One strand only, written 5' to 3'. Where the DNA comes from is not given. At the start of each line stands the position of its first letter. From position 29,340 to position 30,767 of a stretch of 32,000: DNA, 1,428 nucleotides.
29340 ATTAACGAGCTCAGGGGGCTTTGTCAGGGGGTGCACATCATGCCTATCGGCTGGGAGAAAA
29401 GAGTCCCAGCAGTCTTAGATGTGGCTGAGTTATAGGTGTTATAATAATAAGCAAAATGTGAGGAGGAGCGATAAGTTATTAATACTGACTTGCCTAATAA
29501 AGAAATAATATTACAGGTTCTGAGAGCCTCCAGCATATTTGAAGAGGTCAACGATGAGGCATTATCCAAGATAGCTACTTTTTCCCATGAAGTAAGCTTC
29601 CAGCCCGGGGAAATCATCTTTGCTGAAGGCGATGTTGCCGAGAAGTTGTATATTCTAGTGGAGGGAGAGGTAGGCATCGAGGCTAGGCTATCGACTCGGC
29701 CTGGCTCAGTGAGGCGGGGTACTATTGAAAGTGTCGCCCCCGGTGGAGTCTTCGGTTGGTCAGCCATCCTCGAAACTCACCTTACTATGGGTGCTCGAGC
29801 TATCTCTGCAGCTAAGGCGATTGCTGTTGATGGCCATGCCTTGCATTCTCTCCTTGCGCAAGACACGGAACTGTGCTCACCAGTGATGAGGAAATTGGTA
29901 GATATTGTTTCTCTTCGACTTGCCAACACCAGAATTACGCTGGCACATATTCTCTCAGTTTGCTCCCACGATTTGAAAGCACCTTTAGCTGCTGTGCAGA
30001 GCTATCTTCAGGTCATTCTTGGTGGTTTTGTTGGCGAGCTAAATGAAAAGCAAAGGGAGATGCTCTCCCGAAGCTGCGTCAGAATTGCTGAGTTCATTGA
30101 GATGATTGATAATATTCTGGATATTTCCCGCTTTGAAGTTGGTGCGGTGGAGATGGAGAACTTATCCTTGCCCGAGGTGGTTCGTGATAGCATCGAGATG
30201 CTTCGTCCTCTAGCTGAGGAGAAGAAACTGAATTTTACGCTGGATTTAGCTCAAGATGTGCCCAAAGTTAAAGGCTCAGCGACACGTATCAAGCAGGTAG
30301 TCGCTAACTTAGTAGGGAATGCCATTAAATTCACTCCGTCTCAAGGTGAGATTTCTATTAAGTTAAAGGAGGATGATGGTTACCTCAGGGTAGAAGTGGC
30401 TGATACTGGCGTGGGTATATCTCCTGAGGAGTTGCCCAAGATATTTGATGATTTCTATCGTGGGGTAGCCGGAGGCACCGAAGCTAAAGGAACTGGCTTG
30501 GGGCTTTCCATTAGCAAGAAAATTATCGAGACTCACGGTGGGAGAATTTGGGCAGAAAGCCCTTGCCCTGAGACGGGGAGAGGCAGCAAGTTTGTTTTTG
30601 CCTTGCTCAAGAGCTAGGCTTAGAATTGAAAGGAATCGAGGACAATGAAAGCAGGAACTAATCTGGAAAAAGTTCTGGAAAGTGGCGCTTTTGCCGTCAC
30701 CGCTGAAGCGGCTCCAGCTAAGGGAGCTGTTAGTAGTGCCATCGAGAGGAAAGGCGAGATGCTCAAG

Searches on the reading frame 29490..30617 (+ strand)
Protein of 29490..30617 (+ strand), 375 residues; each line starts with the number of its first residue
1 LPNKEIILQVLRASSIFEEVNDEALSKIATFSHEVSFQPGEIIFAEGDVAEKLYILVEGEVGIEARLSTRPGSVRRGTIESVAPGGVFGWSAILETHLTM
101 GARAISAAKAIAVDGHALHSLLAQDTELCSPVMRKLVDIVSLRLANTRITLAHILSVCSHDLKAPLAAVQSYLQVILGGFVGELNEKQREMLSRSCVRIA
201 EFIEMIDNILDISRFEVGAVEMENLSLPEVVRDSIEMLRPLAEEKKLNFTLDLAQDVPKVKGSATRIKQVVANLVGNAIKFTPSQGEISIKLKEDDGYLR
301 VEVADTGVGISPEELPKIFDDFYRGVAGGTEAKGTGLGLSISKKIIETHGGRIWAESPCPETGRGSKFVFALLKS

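Call 5: search_protein_families(library=ncbifam, proteins=[window:29490-30617:+], max_evalue=0.01)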
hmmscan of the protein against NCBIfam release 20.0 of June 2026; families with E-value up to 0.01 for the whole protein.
window:29490-30617:+ (375 aa): 94 families (the best 25 are shown)
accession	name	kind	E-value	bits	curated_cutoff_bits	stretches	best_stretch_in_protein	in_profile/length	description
NF046044.1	PnpS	equivalog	9.9e-46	156.5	400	1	154-372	173-389/390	two-component system histidine kinase PnpS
TIGR02966.1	phoR_proteo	equivalog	2e-43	148.7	334.2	1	155-371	118-332/333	phosphate regulon sensor histidine kinase PhoR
TIGR02956.1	TMAO_torS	equivalog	2.1e-42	145.3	676.5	1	155-372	468-680/967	TMAO reductase system sensor histidine kinase/response regulator TorS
NF033092.0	HK_WalK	equivalog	2e-41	142.3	725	1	155-372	376-592/594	cell wall metabolism sensor histidine kinase WalK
NF006800.0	PRK09303.1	equivalog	7.5e-41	140.3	342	1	152-372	152-375/383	histidine kinase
NF041880.1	EPS_EpsF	equivalog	8.2e-41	140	900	1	153-369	276-488/492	response regulator EpsF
NF008468.0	PRK11360.1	equivalog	3.6e-39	134.6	646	1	151-372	396-606/616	two-component system sensor histidine kinase AtoS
NF008318.0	PRK11107.1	equivalog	7.5e-39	133.5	890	1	154-372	296-516/920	two-component sensor histidine kinase BarA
NF045911.1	TCSHisKinNblS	equivalog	7.7e-36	123.6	1000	1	152-372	389-618/621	two-component system sensor histidine kinase NblS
NF041735.1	hist_kin_RppB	equivalog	1.2e-35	123.2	400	1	159-372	224-437/438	two-component system sensor histidine kinase RppB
NF008302.0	PRK11091.1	equivalog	1.3e-34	119.5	838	1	153-371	285-502/779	aerobic respiration two-component sensor histidine kinase ArcB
NF047874.1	MASE3_PAS_HK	subfamily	2.1e-34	119.3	560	1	156-372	403-623/655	MASE3 domain-containing sensor histidine kinase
NF040691.1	MtrAB_MtrB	equivalog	5e-34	118.2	450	1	156-372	276-490/507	MtrAB system histidine kinase MtrB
TIGR01386.1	cztS_silS_copS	subfamily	6.9e-34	117.6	292.55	1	159-359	249-447/457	heavy metal sensor histidine kinase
NF038297.2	hybrid_HK_HrmK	equivalog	4.2e-33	114.9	725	1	153-372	237-455/607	hybrid histidine kinase/response regulator HrmK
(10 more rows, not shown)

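Call 34: search_protein_families(library=pfam, proteins=[window:29490-30617:+], max_evalue=0.001)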
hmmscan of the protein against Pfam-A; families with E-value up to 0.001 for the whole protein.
window:29490-30617:+ (375 aa): 4 families
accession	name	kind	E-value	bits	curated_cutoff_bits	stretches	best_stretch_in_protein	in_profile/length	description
PF02518.31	HATPase_c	-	3.5e-31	108.3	26.4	1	263-372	2-107/111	Histidine kinase-, DNA gyrase B-, and HSP90-like ATPase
PF00027.35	cNMP_binding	-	7.5e-14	51.9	27.5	1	35-125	2-89/89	Cyclic nucleotide-binding domain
PF00512.31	HisKA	-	5.6e-10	39.6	26.9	1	155-216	6-64/66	His Kinase A (phospho-acceptor) domain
PF13581.12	HATPase_c_2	-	0.00027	21.4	27.4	1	271-347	36-110/127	Histidine kinase-like ATPase domain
